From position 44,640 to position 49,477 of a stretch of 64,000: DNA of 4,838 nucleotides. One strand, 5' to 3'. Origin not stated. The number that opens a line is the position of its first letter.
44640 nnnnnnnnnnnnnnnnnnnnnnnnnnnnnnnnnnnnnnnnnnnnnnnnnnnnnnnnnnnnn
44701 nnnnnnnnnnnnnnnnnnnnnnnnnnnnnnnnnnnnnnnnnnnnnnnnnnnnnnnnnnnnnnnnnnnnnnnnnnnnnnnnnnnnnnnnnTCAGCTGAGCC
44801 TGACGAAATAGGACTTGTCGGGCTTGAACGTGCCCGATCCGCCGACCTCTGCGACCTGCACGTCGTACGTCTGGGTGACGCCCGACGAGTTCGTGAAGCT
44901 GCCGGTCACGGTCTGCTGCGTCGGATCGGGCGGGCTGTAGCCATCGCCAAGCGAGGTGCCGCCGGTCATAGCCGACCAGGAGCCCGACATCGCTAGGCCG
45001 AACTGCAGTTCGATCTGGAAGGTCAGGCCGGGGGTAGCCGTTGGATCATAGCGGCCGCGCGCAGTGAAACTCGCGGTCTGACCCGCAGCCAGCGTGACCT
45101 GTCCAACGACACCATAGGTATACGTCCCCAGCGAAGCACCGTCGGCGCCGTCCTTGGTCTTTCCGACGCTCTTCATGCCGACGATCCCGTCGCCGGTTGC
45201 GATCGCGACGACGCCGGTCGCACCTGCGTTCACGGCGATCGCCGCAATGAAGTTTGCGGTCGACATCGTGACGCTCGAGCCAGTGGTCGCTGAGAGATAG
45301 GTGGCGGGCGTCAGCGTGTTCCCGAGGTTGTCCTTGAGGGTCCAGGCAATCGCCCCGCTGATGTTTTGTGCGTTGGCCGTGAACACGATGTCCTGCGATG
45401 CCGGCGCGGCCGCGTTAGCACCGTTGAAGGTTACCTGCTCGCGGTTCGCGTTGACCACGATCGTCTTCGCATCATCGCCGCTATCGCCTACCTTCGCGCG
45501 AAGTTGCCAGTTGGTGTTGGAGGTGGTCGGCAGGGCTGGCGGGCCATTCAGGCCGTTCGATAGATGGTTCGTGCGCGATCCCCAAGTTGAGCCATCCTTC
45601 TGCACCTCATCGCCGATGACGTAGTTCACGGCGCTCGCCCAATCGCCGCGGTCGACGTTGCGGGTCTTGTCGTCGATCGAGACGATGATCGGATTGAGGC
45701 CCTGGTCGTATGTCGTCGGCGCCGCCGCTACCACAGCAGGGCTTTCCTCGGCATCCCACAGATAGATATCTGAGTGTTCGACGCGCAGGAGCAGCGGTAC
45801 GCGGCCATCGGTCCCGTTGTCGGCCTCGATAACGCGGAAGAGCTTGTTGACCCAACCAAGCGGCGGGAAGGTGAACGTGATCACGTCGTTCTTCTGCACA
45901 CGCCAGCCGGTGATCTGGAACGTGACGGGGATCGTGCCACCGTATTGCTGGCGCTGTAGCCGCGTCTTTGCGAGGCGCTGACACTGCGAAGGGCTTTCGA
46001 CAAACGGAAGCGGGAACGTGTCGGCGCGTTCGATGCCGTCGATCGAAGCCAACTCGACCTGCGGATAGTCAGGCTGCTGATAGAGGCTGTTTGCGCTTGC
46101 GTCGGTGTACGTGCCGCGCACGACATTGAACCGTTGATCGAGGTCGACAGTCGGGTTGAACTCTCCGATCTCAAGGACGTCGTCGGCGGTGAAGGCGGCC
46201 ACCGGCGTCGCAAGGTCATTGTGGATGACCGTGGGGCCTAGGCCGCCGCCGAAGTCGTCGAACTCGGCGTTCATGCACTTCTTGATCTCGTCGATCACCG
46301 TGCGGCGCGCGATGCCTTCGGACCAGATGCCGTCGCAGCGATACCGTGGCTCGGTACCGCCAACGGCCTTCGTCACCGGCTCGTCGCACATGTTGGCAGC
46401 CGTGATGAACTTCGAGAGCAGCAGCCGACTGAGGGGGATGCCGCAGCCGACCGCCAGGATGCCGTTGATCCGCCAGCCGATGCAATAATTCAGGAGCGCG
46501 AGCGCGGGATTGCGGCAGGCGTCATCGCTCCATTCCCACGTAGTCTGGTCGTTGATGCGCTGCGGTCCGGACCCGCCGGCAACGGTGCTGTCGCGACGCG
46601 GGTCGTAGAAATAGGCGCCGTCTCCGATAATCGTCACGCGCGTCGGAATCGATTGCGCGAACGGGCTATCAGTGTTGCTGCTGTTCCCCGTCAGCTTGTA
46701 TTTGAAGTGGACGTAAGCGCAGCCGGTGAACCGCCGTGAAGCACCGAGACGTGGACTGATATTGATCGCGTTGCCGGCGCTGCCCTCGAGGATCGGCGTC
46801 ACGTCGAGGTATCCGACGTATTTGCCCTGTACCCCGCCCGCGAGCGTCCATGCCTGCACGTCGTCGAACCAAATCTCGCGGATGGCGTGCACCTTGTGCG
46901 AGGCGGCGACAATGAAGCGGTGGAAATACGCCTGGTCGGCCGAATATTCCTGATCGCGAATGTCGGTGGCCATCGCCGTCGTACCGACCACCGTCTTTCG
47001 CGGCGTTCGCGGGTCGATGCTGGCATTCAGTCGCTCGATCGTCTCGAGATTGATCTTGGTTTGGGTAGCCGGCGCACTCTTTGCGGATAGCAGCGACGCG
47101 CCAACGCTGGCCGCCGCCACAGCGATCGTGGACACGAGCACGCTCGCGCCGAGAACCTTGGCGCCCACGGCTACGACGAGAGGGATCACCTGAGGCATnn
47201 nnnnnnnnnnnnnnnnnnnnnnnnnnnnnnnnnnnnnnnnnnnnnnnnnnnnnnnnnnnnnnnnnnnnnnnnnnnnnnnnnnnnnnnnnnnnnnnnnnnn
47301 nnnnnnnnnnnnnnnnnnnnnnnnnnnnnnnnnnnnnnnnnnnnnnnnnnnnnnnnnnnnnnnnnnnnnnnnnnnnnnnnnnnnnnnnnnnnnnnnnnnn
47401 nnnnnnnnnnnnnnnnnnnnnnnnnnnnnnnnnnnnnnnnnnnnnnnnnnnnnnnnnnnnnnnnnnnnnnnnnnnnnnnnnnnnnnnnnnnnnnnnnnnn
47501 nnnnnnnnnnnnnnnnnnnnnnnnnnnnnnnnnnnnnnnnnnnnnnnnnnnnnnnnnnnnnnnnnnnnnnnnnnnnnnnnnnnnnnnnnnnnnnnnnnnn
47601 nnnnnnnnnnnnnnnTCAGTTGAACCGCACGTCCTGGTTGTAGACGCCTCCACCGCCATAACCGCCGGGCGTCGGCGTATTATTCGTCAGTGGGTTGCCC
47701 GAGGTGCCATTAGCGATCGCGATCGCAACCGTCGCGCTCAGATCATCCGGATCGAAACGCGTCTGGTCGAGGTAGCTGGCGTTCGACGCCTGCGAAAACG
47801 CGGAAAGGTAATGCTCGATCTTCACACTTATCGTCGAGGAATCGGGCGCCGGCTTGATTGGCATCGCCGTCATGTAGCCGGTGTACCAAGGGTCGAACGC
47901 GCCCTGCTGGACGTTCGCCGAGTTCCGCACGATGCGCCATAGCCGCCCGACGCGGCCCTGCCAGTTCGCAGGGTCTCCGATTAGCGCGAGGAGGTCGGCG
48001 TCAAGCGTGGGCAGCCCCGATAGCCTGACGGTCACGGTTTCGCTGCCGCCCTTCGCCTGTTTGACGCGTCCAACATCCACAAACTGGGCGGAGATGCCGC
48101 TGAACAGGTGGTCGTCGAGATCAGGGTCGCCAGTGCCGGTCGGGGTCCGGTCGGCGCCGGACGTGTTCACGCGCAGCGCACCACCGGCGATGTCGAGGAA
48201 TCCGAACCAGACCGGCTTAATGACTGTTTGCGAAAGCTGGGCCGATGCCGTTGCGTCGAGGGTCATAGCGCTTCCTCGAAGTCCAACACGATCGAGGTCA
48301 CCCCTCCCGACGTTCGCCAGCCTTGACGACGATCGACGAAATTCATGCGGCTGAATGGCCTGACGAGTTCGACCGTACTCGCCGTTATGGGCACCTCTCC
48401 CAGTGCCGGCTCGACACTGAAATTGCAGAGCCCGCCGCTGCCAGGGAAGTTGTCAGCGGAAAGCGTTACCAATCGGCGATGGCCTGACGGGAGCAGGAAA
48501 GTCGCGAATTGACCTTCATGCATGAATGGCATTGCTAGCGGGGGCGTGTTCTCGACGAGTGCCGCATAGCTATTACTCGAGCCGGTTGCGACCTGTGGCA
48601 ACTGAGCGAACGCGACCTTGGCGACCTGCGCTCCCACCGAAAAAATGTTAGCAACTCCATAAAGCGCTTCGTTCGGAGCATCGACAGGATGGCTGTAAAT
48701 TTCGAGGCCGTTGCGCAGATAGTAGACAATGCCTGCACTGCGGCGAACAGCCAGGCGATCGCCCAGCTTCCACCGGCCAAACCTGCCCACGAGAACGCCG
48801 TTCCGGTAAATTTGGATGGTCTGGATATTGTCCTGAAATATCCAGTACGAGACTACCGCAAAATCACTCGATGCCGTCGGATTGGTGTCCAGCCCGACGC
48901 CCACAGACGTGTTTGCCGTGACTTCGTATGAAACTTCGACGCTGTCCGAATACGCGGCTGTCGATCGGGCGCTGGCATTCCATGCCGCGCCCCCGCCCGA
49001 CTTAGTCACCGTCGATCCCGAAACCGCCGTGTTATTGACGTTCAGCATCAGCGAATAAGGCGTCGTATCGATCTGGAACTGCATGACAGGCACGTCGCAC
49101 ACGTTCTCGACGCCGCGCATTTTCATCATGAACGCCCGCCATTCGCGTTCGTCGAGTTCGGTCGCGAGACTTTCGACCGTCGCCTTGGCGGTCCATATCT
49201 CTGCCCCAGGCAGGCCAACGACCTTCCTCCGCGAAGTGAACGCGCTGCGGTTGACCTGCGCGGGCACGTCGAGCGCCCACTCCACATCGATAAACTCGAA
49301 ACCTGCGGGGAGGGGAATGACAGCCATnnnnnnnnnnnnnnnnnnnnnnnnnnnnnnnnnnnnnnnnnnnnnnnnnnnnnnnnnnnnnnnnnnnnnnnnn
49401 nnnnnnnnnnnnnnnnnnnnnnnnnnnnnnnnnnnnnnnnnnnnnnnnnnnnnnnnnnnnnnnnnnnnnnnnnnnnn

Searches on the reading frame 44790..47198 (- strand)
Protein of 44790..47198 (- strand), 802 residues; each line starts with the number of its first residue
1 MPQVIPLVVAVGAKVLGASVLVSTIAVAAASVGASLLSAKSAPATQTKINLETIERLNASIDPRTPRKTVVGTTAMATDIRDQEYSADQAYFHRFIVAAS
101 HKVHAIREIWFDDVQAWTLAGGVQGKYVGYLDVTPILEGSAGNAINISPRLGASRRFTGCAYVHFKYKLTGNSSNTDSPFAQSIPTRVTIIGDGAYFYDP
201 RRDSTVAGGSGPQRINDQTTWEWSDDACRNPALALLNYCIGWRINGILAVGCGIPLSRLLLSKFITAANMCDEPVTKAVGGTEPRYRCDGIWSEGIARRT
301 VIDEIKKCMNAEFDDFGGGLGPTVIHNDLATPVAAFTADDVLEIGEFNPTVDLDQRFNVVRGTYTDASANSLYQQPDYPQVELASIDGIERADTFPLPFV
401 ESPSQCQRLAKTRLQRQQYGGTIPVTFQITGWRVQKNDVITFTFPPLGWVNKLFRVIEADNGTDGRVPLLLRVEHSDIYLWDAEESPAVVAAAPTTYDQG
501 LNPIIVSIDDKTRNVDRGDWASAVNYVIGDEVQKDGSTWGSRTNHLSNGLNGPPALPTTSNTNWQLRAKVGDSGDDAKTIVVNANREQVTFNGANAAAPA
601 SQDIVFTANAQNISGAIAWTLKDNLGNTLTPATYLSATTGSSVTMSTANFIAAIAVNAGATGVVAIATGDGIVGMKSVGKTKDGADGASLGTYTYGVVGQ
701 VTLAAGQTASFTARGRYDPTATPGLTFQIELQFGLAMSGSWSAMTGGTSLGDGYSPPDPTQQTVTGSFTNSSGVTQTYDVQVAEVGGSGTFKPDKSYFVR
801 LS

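Call 35: search_protein_families(library=pfam, proteins=[window:44790-47198:-], max_evalue=0.001)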
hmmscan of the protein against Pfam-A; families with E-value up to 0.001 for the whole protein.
window:44790-47198:- (802 aa): 0 families

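Call 37: search_protein_families(library=phrogs, proteins=[window:44790-47198:-], max_evalue=0.001)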
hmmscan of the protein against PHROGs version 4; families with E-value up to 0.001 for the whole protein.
window:44790-47198:- (802 aa): 3 families
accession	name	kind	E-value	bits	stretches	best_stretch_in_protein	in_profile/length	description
phrog_5616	-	tail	5e-78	264.3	1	4-498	14-519/873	tail fiber protein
phrog_31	-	tail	2e-22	79.9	1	223-463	527-759/1565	central tail fiber J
phrog_37728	-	unknown function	6.8e-05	21.1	1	330-484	293-455/1894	-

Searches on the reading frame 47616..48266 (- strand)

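Call 35: search_protein_families(library=pfam, proteins=[window:47616-48266:-], max_evalue=0.001)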
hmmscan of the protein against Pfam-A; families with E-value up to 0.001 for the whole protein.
window:47616-48266:- (216 aa): 0 families

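Call 37: search_protein_families(library=phrogs, proteins=[window:47616-48266:-], max_evalue=0.001)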
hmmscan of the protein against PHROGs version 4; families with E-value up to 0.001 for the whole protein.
window:47616-48266:- (216 aa): 1 family
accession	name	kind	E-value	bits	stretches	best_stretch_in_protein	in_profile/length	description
phrog_2048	-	tail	1.9e-08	34.7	1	2-175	177-342/390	tail protein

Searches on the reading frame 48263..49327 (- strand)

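Call 35: search_protein_families(library=pfam, proteins=[window:48263-49327:-], max_evalue=0.001)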
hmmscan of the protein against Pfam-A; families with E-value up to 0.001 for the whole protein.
window:48263-49327:- (354 aa): 0 families

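Call 37: search_protein_families(library=phrogs, proteins=[window:48263-49327:-], max_evalue=0.001)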
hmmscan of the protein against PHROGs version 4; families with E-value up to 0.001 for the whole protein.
window:48263-49327:- (354 aa): 2 families
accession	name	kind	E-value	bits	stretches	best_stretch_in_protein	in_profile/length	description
phrog_1302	-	tail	2.4e-15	57.6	2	268-354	115-200/201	distal tail protein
phrog_19691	-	head and packaging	9.9e-09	35.5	1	105-250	129-272/623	virion structural protein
